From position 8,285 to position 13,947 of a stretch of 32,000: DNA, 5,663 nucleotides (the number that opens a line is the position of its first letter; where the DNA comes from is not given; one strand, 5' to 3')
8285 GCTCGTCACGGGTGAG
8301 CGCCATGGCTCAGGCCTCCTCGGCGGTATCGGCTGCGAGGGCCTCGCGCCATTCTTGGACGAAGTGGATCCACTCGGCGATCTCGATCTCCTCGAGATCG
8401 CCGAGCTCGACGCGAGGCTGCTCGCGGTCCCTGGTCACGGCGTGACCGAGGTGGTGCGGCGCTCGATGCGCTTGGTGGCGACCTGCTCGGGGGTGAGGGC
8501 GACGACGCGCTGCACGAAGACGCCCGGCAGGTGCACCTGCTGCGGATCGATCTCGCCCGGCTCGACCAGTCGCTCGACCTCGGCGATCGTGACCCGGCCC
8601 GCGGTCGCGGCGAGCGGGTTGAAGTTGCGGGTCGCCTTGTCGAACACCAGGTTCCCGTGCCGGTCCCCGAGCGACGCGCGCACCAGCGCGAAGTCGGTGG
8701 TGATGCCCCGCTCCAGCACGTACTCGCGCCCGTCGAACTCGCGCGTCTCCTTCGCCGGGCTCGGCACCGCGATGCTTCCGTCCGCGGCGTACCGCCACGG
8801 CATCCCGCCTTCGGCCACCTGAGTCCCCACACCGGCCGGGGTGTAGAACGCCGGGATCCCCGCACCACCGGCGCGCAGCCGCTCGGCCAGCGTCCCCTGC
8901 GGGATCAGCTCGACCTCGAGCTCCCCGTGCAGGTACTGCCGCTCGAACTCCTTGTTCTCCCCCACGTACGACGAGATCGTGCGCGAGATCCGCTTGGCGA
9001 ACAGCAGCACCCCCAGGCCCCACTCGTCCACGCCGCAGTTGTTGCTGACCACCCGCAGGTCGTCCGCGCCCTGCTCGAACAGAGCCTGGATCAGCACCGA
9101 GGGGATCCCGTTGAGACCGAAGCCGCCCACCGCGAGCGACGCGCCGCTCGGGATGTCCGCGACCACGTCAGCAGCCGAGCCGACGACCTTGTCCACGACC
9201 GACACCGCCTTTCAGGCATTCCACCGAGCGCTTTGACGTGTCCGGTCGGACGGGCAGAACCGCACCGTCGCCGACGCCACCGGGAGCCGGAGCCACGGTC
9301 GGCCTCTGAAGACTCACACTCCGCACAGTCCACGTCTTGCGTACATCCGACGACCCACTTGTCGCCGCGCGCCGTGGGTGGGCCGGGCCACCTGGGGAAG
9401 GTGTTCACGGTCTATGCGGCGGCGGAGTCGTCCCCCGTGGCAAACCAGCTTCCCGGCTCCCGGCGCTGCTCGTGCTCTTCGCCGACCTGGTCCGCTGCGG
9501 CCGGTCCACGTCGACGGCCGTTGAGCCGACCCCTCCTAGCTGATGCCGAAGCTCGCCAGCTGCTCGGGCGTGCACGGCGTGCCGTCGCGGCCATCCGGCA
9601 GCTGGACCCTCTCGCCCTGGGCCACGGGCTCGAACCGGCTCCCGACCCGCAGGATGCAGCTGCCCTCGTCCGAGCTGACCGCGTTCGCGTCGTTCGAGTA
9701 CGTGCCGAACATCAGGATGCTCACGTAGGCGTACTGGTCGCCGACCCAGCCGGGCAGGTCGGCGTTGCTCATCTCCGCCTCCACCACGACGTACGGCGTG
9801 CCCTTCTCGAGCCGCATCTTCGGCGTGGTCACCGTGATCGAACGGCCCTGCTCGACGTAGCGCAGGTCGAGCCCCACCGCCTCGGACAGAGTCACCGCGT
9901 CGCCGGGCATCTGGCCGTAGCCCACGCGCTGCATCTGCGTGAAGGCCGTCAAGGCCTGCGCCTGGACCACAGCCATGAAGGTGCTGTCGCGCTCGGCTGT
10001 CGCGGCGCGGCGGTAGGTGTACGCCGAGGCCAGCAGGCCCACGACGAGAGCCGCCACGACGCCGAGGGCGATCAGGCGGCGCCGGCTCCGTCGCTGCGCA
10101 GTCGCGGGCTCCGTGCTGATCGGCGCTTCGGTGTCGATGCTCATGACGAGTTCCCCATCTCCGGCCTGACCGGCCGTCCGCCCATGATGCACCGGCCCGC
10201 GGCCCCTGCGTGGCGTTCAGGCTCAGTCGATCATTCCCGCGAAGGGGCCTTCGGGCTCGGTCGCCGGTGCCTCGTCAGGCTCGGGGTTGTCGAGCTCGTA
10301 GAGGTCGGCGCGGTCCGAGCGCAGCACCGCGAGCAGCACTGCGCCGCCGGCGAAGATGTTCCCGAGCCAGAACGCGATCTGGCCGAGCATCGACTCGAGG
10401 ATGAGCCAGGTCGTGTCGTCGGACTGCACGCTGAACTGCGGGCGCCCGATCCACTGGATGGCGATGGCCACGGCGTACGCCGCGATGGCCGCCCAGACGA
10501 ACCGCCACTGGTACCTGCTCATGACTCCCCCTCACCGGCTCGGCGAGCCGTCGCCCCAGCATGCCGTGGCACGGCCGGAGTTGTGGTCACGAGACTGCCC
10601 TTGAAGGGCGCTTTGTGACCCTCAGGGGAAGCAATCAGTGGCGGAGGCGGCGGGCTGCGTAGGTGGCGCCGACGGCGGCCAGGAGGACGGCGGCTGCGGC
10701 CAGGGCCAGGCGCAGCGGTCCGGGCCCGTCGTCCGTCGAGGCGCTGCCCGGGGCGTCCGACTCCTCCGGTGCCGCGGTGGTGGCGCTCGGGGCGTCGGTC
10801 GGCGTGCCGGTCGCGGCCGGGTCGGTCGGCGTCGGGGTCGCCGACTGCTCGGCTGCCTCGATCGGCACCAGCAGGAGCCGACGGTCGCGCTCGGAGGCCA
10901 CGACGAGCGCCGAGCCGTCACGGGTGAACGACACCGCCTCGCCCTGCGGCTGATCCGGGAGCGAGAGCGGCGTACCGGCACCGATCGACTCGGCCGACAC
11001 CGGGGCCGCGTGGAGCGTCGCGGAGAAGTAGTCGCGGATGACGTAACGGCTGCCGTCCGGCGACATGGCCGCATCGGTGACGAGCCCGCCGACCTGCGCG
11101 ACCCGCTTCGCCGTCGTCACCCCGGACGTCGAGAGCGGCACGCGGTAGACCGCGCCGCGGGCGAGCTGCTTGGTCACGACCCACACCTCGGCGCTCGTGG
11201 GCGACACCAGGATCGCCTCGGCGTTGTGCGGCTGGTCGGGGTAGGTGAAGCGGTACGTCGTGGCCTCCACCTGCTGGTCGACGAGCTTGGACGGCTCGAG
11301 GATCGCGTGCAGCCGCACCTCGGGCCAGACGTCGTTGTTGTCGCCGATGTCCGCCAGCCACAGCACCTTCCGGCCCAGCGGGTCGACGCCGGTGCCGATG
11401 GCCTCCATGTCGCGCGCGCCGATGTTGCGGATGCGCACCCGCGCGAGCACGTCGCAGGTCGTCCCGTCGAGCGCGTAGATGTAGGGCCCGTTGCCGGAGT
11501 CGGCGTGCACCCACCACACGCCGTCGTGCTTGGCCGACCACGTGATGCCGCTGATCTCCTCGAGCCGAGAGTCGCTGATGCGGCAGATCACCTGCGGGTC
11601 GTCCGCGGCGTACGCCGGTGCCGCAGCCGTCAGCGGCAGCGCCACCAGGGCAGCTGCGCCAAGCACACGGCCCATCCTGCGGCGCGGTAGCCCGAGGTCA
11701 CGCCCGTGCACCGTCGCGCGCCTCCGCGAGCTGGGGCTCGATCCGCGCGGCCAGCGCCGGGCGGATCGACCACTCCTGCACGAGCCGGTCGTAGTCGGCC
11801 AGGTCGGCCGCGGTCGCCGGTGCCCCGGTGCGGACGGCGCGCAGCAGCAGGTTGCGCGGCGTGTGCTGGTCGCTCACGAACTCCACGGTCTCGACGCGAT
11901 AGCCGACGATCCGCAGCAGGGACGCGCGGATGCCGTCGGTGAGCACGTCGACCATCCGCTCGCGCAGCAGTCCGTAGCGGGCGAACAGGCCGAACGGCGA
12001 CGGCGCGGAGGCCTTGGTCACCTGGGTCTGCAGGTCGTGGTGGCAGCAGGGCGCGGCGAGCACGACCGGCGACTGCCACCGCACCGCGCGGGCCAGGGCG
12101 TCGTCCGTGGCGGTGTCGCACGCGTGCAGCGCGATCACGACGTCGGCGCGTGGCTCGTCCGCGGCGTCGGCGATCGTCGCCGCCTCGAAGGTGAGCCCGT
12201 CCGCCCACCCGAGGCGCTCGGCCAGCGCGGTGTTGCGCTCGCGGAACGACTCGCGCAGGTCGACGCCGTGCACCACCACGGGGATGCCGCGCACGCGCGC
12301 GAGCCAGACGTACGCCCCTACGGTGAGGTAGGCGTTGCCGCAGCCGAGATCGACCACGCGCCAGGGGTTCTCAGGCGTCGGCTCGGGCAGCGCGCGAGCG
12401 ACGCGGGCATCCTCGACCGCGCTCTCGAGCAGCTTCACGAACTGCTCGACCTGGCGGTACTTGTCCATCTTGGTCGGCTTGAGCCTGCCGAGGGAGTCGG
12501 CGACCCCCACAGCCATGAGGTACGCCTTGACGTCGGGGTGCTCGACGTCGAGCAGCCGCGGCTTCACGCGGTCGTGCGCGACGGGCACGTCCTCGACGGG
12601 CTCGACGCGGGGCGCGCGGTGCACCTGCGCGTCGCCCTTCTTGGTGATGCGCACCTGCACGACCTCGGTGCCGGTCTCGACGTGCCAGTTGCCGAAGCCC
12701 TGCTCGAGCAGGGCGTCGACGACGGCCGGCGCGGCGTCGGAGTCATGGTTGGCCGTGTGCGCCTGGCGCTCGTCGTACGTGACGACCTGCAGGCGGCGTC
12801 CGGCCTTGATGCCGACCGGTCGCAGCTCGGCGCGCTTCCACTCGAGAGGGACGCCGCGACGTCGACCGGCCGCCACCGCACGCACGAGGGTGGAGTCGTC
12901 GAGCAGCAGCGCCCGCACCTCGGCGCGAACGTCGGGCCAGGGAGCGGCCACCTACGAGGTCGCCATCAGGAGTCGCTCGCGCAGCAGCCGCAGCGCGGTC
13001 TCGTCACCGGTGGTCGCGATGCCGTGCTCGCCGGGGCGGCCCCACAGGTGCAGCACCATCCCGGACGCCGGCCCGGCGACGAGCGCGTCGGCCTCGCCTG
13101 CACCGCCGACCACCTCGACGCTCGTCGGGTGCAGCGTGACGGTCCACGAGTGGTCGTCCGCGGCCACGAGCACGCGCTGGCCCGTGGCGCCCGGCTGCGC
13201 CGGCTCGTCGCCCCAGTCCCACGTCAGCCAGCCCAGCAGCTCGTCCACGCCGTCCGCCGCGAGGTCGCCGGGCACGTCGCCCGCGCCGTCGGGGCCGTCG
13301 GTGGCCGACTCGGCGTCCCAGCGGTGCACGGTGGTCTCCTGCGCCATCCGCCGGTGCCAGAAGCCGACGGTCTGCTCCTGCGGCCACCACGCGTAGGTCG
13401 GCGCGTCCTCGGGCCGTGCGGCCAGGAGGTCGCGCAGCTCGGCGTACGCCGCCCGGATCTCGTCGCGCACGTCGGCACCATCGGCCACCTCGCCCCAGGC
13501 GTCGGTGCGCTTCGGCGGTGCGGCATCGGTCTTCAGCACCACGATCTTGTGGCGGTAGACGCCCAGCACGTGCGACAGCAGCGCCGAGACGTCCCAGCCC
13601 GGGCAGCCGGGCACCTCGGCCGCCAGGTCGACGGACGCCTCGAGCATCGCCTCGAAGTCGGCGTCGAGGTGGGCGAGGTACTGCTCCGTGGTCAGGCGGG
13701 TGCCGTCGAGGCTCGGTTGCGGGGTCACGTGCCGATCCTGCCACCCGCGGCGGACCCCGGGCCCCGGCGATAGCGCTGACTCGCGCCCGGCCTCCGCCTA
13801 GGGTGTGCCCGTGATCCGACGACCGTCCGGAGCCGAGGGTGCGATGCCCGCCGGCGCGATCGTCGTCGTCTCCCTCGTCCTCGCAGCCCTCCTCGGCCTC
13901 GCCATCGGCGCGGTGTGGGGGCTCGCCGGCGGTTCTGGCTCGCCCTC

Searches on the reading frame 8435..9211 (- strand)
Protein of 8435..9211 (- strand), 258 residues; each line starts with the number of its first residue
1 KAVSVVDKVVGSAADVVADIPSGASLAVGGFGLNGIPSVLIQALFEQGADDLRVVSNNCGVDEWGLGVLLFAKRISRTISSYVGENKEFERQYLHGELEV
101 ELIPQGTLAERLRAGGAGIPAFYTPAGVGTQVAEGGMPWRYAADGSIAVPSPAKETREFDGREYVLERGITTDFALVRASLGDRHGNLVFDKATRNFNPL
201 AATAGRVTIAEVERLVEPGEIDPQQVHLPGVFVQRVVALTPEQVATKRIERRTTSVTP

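Call 25: search_protein_families(library=pfam, proteins=[window:8435-9211:-], max_evalue=0.001)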
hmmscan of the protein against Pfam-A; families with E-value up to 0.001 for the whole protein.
window:8435-9211:- (258 aa): 1 family
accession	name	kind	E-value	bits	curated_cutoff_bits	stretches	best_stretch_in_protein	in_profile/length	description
PF01144.29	CoA_trans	-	4.6e-73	245.6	23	1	12-238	3-216/217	Coenzyme A transferase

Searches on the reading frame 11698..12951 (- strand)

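Call 25: search_protein_families(library=pfam, proteins=[window:11698-12951:-], max_evalue=0.001)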
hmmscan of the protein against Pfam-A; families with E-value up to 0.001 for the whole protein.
window:11698-12951:- (417 aa): 3 families
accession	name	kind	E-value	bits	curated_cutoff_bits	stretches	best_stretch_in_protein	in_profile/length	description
PF13679.12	Methyltransf_32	-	1e-35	123.2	27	1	163-310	1-143/143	Methyltransferase domain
PF13847.12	Methyltransf_31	-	8e-05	22.8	27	1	198-283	6-89/145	Methyltransferase domain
PF13649.12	Methyltransf_25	-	0.00036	21.6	27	0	199-291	1-91/97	Methyltransferase domain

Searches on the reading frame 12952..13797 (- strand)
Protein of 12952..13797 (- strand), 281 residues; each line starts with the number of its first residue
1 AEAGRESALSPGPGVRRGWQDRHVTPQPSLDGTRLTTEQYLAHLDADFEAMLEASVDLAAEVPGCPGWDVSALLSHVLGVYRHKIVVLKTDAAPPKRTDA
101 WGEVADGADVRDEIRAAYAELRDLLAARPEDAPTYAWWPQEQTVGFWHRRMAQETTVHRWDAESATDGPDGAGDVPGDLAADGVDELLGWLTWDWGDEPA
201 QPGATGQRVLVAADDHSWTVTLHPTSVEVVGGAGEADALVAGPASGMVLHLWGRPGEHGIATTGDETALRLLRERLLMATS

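Call 26: search_protein_families(library=pfam, proteins=[window:12952-13797:-], max_evalue=0.001)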
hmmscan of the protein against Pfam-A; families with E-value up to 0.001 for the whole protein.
window:12952-13797:- (281 aa): 3 families
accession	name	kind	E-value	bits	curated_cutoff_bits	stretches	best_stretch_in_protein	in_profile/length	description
PF11716.13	MDMPI_N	-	5.6e-16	59.9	24.2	1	43-162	3-139/140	Mycothiol maleylpyruvate isomerase N-terminal domain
PF07398.16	MDMPI_C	-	3.7e-07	31.2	29.5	1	178-269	1-88/90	MDMPI C-terminal domain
PF12867.12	DinB_2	-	0.00023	22.1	24.8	1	55-160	17-126/128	DinB superfamily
